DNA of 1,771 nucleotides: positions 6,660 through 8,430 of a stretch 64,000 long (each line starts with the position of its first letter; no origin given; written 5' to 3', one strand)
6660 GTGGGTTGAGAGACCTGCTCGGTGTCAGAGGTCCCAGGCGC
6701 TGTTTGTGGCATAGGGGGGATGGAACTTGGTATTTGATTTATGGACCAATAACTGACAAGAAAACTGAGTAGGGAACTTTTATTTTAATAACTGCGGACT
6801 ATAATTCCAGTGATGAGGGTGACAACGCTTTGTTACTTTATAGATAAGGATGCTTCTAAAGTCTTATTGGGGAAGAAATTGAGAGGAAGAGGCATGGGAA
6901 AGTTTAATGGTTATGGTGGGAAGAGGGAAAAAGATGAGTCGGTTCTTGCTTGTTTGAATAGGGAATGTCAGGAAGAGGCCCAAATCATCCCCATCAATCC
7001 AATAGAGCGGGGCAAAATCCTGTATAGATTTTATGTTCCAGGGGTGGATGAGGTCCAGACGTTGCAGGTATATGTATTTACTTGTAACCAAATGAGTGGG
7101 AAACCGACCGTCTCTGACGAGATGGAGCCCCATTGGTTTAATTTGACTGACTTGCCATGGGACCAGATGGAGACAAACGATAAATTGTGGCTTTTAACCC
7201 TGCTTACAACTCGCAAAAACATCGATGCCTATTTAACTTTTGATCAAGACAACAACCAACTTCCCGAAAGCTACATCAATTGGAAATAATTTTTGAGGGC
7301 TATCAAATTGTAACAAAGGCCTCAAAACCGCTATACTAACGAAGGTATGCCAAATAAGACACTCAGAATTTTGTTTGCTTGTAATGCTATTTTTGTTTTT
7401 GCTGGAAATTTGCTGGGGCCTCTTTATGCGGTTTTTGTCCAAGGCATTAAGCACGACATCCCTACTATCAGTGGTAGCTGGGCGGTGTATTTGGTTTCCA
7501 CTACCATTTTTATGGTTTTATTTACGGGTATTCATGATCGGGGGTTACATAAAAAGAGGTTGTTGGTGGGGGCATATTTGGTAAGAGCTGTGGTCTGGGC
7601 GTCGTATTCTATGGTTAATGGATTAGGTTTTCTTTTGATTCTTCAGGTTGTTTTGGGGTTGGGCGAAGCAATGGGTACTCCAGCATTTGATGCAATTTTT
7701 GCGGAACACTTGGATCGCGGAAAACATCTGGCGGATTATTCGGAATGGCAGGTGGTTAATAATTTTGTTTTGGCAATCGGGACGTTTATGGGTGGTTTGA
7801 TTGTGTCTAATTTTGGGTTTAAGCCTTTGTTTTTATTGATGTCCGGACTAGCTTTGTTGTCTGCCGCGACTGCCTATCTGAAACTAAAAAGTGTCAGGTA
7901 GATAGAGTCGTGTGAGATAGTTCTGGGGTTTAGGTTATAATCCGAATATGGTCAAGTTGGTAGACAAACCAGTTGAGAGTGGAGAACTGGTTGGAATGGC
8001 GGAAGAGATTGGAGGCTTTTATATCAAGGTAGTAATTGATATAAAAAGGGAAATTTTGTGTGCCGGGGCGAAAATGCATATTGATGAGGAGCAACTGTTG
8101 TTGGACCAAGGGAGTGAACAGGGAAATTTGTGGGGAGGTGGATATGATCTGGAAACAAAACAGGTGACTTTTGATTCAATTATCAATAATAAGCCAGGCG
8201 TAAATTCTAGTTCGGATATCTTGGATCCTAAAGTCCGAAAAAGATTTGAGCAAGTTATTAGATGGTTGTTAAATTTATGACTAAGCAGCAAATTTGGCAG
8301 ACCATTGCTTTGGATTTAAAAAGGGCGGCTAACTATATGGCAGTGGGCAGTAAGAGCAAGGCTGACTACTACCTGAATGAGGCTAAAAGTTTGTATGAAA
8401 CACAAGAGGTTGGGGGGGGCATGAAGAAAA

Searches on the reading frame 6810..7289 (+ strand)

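Call 66: search_protein_families(library=pfam, proteins=[window:6810-7289:+], max_evalue=0.01)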
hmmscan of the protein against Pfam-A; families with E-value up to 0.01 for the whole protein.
window:6810-7289:+ (159 aa): 1 family
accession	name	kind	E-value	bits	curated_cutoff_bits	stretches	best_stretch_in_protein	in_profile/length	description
PF00293.34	NUDIX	-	1e-10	42.2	21.1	1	3-120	3-124/134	NUDIX domain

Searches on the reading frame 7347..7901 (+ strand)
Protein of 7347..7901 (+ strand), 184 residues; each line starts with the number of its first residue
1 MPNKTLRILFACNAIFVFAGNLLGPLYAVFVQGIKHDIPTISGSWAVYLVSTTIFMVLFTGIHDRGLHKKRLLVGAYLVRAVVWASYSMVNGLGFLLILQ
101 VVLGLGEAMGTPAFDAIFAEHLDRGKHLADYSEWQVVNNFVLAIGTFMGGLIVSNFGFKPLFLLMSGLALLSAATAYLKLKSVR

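Call 7: search_protein_families(library=pfam, proteins=[window:7347-7901:+], max_evalue=0.01)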
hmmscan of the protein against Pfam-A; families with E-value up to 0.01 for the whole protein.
window:7347-7901:+ (184 aa): 4 families
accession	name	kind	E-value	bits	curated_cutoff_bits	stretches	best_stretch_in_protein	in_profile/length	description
PF07690.21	MFS_1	-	1.1e-15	57.8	33.4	1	9-178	1-172/347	Major Facilitator Superfamily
PF13347.12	MFS_2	-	5.5e-06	25.6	27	1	3-158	223-386/427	MFS/sugar transport protein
PF05977.19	MFS_3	-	2.4e-05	23.4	27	1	60-169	65-181/524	Transmembrane secretion effector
PF06432.16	GPI2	-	0.0011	19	24.4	0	48-90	48-90/270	Phosphatidylinositol N-acetylglucosaminyltransferase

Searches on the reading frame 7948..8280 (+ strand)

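Call 66: search_protein_families(library=pfam, proteins=[window:7948-8280:+], max_evalue=0.01)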
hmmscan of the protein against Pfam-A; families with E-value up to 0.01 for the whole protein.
window:7948-8280:+ (110 aa): 1 family
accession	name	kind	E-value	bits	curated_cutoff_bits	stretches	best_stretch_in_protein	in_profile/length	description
PF18924.5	DUF5674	-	1.5e-19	70.4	27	1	4-105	2-107/109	Protein of unknown function (DUF5674)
